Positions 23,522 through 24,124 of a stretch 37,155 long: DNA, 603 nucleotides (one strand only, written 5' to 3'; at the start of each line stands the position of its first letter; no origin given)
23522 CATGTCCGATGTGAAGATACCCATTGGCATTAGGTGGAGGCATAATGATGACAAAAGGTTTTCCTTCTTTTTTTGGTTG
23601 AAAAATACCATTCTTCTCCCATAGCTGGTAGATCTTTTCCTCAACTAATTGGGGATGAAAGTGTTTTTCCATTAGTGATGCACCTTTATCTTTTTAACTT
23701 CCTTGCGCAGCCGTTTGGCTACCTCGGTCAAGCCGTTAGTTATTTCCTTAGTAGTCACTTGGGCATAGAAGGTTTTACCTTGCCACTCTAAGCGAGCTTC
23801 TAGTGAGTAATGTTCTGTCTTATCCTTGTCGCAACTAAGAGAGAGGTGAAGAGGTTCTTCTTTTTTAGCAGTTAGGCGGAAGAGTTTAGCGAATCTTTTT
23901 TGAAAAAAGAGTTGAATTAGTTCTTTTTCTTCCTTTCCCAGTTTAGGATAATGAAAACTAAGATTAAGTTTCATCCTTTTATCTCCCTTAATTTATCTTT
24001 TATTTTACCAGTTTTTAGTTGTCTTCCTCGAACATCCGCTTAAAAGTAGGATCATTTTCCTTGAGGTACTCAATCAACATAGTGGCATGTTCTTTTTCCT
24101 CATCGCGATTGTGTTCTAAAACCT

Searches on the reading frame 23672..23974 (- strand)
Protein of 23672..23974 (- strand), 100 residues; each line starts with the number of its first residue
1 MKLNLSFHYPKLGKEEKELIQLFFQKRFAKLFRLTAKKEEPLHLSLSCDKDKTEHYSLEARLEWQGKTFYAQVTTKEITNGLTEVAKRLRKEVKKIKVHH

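Call 3: search_protein_families(library=pfam, proteins=[window:23672-23974:-], max_evalue=0.1)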
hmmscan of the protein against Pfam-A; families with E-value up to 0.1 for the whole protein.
window:23672-23974:- (100 aa): 3 families
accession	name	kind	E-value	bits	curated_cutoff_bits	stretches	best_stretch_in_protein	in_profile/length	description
PF09619.16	YscW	-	0.0039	17.9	22.6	1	37-81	50-98/107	Type III secretion system lipoprotein chaperone (YscW)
PF02482.25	Ribosomal_S30AE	-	0.017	16.3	23.7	1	21-97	15-84/88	Sigma 54 modulation protein / S30EA ribosomal protein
PF19822.4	DUF6304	-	0.046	14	35.8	1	41-93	89-145/156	Family of unknown function (DUF6304)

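Call 4: search_protein_families(library=ncbifam, proteins=[window:23672-23974:-], max_evalue=0.1)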
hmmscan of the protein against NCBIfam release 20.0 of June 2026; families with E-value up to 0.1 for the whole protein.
window:23672-23974:- (100 aa): 1 family
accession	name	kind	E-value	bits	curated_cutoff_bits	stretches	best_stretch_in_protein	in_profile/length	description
TIGR00741.1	yfiA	equivalog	0.01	16.3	40.9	1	19-97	15-92/102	ribosome hibernation-promoting factor, HPF/YfiA family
